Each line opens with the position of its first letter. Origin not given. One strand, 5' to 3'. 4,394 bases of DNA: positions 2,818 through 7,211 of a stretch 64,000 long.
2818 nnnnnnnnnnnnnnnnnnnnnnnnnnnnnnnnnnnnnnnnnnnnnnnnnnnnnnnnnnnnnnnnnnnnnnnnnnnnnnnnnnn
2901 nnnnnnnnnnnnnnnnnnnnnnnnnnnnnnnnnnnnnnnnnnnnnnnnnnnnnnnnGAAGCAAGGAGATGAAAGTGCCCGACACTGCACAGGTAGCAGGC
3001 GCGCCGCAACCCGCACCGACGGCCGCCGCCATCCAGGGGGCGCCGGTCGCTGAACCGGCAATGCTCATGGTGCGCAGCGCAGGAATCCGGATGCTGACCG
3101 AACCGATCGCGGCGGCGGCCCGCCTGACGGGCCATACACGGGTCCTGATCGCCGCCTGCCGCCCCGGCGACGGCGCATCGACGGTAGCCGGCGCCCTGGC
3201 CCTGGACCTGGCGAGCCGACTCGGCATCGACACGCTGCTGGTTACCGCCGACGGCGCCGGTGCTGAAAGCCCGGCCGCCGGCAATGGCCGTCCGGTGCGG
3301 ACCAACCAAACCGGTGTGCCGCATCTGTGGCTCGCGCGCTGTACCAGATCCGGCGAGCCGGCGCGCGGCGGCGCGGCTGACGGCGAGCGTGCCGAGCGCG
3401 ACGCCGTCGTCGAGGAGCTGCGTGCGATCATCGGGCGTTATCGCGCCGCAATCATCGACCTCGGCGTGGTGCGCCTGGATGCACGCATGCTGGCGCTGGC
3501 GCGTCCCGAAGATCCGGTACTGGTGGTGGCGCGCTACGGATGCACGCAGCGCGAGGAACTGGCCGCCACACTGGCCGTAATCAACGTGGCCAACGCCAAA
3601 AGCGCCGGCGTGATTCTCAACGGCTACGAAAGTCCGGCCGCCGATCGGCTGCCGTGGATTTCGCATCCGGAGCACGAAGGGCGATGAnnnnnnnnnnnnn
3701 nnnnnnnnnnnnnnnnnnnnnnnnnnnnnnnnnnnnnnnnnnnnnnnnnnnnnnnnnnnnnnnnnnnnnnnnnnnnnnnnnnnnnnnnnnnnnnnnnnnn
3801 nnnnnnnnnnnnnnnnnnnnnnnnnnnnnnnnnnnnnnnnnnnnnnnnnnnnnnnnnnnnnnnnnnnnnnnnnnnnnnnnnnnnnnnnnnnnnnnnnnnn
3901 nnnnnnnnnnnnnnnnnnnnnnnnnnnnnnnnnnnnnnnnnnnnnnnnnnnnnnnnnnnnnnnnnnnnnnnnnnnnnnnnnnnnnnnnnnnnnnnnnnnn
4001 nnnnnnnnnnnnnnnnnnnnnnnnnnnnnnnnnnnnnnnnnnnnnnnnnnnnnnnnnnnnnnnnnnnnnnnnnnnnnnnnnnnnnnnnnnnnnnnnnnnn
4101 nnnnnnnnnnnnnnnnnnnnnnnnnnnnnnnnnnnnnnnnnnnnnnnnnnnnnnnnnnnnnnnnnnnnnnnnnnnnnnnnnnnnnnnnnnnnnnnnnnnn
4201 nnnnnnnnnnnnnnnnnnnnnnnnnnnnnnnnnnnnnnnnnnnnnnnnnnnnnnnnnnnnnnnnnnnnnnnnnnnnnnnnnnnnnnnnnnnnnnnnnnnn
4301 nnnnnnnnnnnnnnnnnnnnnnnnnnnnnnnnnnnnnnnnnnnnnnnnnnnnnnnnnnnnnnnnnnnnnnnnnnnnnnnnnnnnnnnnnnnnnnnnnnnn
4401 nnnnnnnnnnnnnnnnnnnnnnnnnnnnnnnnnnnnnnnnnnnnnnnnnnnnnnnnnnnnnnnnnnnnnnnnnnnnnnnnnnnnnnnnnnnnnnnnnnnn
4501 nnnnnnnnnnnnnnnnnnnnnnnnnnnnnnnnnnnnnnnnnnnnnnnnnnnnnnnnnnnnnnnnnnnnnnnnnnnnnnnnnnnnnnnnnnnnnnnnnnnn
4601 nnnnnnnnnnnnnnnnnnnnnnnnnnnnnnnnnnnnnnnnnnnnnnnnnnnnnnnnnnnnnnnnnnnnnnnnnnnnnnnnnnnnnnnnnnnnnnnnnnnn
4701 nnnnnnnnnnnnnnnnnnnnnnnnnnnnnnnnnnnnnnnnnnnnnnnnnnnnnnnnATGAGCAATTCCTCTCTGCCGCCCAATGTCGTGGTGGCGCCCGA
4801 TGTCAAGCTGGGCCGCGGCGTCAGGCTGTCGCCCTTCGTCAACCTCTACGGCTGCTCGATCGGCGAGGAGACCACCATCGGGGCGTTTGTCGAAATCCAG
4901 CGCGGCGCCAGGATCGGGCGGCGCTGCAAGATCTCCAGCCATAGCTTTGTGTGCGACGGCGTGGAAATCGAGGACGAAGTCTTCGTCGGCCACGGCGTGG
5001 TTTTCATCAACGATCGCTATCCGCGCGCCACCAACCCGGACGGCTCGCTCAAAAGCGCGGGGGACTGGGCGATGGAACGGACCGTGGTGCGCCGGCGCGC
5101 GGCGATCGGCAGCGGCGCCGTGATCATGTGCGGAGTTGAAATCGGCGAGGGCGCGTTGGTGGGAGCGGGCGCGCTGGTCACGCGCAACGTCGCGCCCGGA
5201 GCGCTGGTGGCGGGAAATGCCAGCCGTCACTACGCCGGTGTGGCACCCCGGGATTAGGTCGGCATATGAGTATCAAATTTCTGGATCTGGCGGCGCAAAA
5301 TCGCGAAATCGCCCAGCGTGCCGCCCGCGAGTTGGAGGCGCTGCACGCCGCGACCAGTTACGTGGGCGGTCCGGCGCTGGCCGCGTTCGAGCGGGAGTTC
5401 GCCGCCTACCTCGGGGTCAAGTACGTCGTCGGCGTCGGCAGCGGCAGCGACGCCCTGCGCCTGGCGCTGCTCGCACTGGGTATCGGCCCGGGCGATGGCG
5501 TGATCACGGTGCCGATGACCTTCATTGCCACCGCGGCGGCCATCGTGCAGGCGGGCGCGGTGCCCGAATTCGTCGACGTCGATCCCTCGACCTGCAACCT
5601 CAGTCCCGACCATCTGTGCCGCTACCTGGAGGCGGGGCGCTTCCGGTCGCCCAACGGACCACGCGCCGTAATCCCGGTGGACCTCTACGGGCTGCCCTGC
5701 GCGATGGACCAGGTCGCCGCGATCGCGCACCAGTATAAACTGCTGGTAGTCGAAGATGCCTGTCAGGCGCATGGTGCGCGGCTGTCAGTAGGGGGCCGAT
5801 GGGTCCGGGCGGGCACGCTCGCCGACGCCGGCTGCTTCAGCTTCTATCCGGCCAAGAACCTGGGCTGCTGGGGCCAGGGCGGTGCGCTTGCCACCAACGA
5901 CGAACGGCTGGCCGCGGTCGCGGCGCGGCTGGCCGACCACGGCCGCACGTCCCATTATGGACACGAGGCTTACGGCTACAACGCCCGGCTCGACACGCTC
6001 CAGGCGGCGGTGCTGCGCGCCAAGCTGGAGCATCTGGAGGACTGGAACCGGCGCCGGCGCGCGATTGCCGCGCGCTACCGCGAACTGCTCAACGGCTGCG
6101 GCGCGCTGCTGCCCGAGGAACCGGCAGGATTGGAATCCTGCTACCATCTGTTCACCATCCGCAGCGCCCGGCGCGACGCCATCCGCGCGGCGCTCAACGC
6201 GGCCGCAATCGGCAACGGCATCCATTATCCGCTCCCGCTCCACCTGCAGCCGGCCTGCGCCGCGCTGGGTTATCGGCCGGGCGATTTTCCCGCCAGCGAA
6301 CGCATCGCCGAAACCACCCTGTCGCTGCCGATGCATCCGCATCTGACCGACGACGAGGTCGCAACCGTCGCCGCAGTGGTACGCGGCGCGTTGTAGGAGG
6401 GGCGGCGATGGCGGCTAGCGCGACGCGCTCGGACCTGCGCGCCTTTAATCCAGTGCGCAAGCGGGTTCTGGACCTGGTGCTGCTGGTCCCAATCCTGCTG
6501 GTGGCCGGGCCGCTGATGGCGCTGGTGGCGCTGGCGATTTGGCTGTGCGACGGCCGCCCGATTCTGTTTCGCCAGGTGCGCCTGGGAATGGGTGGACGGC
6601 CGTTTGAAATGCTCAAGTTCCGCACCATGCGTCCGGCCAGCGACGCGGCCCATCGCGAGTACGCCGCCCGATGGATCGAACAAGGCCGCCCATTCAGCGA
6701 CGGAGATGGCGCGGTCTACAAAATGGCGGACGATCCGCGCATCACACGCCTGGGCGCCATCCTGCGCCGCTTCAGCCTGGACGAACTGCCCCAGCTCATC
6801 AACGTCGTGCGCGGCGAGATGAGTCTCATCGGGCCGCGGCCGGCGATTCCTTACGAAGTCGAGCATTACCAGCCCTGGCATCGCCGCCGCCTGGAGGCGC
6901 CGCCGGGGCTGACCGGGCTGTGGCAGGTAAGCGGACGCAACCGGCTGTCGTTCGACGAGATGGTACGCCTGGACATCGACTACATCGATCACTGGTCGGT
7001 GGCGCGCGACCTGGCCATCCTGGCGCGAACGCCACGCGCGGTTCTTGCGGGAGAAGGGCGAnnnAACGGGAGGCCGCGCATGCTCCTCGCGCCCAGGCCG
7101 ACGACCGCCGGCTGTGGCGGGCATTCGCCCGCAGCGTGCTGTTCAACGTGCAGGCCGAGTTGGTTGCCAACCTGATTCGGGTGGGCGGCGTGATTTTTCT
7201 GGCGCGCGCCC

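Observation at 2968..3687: Degenerate BY-kinase-like P-loop protein next to a kinase-less PCP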

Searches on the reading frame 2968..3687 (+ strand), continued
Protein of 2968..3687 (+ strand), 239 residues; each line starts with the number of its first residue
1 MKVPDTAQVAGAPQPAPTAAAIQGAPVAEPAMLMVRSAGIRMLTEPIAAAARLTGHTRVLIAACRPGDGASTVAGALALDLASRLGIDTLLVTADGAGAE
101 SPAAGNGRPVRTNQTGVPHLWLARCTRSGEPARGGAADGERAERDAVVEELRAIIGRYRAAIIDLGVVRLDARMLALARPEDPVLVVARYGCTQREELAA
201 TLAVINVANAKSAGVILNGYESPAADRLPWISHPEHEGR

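Call 35: fold_search(model_id=the predicted structure, library=pdb)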
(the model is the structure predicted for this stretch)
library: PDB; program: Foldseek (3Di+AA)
matches with E <= 10: 1134; with E <= 0.001: 58
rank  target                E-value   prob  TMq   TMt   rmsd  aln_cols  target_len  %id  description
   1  6z0p_A                1.1e-07  1.00  0.54  0.54   5.0       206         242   21  BceF Tyrosine Kinase Domain (released 2021-04-14)
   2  6z0p_B                2.6e-07  1.00  0.55  0.54   5.1       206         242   22  BceF Tyrosine Kinase Domain (released 2021-04-14)
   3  7nhr_B                3.1e-07  1.00  0.56  0.26   4.9       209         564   19  Putative transmembrane protein Wzc K540M C1 (released 2021-08-25)
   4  3la6_P                3.8e-07  1.00  0.56  0.53   6.4       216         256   17  Octameric kinase domain of the E. coli tyrosine kinase Wzc with bound ADP (released 2010-08-25)
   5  3cio_D                4.0e-07  1.00  0.58  0.55   4.2       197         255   19  The kinase domain of Escherichia coli tyrosine kinase ETK (released 2008-06-03)
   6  7nhr_E                4.6e-07  1.00  0.56  0.28   6.3       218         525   17  Putative transmembrane protein Wzc K540M C1 (released 2021-08-25)
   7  3la6_B                5.5e-07  1.00  0.64  0.59   6.3       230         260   18  Octameric kinase domain of the E. coli tyrosine kinase Wzc with bound ADP (released 2010-08-25)
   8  4jlv                  6.3e-07  1.00  0.53  0.55   5.6       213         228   19  Crystal structure of the chimerical protein CapA1B1 in complex with ADP-Mg (released 2014-02-05)
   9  3la6_A                7.1e-07  1.00  0.57  0.53   6.1       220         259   18  Octameric kinase domain of the E. coli tyrosine kinase Wzc with bound ADP (released 2010-08-25)
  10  4jmp                  7.1e-07  1.00  0.49  0.52   6.1       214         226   17  Crystal structure of the chimerical protein CapA2B2 (released 2014-02-05)
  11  6u1q_A                7.6e-07  1.00  0.50  0.57   7.5       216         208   19  Crystal Structure of VpsO (VC0937) Kinase domain (released 2020-08-19)
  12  3la6_F                8.1e-07  1.00  0.59  0.55   7.6       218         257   16  Octameric kinase domain of the E. coli tyrosine kinase Wzc with bound ADP (released 2010-08-25)
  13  7ni2_A                8.6e-07  1.00  0.54  0.28   5.0       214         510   16  Wzc-K540M-4YE C8 (released 2021-08-25)
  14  9r62_I                9.2e-07  1.00  0.60  0.26   4.2       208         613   17  CPS co-polymerase Wzc_C1 (released 2026-03-04)
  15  3cio_A                1.1e-06  1.00  0.56  0.53   5.0       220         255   17  The kinase domain of Escherichia coli tyrosine kinase ETK (released 2008-06-03)
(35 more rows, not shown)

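Call 52: search_protein_families(library=ncbifam, proteins=[L003:8465-9988:+], max_evalue=0.01)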
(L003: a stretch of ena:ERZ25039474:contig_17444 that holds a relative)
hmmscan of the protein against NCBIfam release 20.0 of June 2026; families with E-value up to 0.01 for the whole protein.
L003:8465-9988:+ (507 aa): 9 families
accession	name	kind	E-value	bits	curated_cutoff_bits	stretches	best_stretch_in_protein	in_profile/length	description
TIGR03015.1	pepcterm_ATPase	hypoth_equivalog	9.2e-64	215.5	324.5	1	1-264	1-265/269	XrtA/PEP-CTERM system-associated ATPase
NF008399.0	PRK11198.1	equivalog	1.4e-08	35.3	134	1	431-502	81-147/149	peptidoglycan-binding protein LysM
TIGR02899.1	spore_safA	subfamily_domain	9.5e-07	28.7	67.85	1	454-500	1-42/44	SafA/ExsA family spore coat assembly protein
TIGR00929.1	VirB4_CagE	subfamily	0.0014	16.9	643.1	1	9-67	420-461/792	VirB4 family type IV secretion/conjugal transfer ATPase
NF052398.1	Agg_Promo_Fact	equivalog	0.0022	18.2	170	1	442-504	21-77/202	aggregation-promoting factor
NF041000.1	ATPase_ComGA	equivalog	0.0029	16.7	300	1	39-67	124-152/267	competence type IV pilus ATPase ComGA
NF042931.1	SAG1386_EF1546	equivalog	0.0031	17.6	80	1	427-501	88-158/158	SAG1386/EF1546 family surface-associated protein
TIGR00959.1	ffh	equivalog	0.0041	16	473.2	0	45-135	101-195/428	signal recognition particle protein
TIGR03864.1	PQQ_ABC_ATP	hypoth_equivalog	0.0075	15.7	302.25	0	27-103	12-85/236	ABC transporter, ATP-binding subunit, PQQ-dependent alcohol dehydrogenase system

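Call 60: search_protein_families(library=ncbifam, alignment_id=A1, max_evalue=0.01)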
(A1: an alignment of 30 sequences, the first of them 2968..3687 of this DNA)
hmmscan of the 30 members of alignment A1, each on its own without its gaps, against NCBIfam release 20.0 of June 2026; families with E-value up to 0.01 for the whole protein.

A. member 1, window:2968-3687:+ (239 aa): 3 families
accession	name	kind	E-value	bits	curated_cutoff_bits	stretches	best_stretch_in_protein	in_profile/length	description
TIGR01005.1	eps_transp_fam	subfamily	1.9e-05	23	411.7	1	39-221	529-719/754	exopolysaccharide transport protein family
TIGR01007.1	eps_fam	subfamily_domain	0.00011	21.8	108.05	0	156-222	126-192/204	polysaccharide biosynthesis tyrosine autokinase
TIGR03018.1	pepcterm_TyrKin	hypoth_equivalog_domain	0.0006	19.2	230.65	0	158-218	147-207/207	XrtA-associated tyrosine autokinase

B. families by the number of members that match (of 30 scanned): 12 families
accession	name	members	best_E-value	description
TIGR01007.1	eps_fam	27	1e-12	polysaccharide biosynthesis tyrosine autokinase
TIGR03018.1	pepcterm_TyrKin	26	3.1e-10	XrtA-associated tyrosine autokinase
TIGR01005.1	eps_transp_fam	25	8.9e-08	exopolysaccharide transport protein family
TIGR03029.1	EpsG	20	7.1e-13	chain length determinant protein tyrosine kinase EpsG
TIGR03815.1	CpaE_hom_Actino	12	1.4e-06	septum site-determining protein Ssd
NF007350.0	PRK09841.1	7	4.2e-08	tyrosine-protein kinase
NF008568.0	PRK11519.1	4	0.0011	tyrosine-protein kinase Wzc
NF053622.1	ATPseBagAMYCTU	2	0.0021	ATPase BagA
NF003013.0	PRK03846.1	1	8.5e-05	adenylyl-sulfate kinase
NF041136.1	MrpORP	1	0.00072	iron-sulfur cluster carrier protein MrpORP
TIGR01969.1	minD_arch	1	0.0077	cell division ATPase MinD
TIGR00455.1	apsK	1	0.0087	adenylyl-sulfate kinase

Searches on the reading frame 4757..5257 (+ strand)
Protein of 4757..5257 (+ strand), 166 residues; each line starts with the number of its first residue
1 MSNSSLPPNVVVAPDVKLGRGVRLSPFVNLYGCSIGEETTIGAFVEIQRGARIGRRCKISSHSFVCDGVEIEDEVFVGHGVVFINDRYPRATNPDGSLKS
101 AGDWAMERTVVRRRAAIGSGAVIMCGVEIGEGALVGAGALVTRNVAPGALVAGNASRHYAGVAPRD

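Call 5: search_protein_families(library=pfam, proteins=[window:4757-5257:+], max_evalue=0.1)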
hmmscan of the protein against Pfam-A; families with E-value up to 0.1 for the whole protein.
window:4757-5257:+ (166 aa): 6 families
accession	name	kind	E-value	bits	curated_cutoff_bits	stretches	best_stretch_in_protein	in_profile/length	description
PF00132.30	Hexapep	-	4e-25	86.9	27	4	32-65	1-34/36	Bacterial transferase hexapeptide (six repeats)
PF25084.1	LbH_EIF2B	-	8.2e-11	42.3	54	1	3-83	15-93/105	EIF2B subunit epsilon LbH domain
PF14602.12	Hexapep_2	-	1.5e-09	37.9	27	2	115-143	8-34/34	Hexapeptide repeat of succinyl-transferase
PF24894.1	Hexapep_GlmU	-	0.00026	21.5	23.3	0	9-43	51-85/104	GlmU-like, C-terminal hexapeptide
PF25087.1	GMPPB_C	-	0.0052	16.9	39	0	45-86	5-46/110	GMPPB C-terminal domain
PF25247.1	LbH_GLGC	-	0.0061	16.9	27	1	33-85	74-125/135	GLGC left-handed parallel beta-helix domain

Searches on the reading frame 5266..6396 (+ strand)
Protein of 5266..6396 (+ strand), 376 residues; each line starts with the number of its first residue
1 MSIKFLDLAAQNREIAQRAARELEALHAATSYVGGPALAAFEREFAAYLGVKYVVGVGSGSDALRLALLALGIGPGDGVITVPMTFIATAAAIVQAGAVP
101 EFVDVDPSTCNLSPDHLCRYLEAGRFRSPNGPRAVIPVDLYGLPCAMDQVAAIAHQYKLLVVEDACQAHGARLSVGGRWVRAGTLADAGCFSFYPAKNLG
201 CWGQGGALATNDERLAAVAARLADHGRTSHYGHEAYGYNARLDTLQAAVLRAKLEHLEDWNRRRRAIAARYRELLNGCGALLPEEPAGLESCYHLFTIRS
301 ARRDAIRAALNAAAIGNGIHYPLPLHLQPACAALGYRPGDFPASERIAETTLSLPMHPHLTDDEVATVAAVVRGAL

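Call 5: search_protein_families(library=pfam, proteins=[window:5266-6396:+], max_evalue=0.1)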
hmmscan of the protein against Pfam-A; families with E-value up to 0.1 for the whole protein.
window:5266-6396:+ (376 aa): 3 families
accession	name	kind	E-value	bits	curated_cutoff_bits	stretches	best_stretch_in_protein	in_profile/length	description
PF01041.23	DegT_DnrJ_EryC1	-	1.7e-104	350.3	19.8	1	17-372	5-359/360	DegT/DnrJ/EryC1/StrS aminotransferase family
PF00155.27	Aminotran_1_2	-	1.7e-08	34.5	19.7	1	15-283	22-294/361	Aminotransferase class I and II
PF01212.27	Beta_elim_lyase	-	0.00027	20.8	27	1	27-215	23-216/288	Beta-eliminating lyase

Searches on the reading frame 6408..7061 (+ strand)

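Call 12: search_protein_families(library=pfam, proteins=[window:6408-7061:+], max_evalue=0.001)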
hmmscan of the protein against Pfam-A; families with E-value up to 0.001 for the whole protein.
seq(218 aa): 1 family
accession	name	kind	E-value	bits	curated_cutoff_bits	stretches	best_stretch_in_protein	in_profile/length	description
PF02397.22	Bac_transf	-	2.2e-62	210.2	27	1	18-213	1-178/179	Bacterial sugar transferase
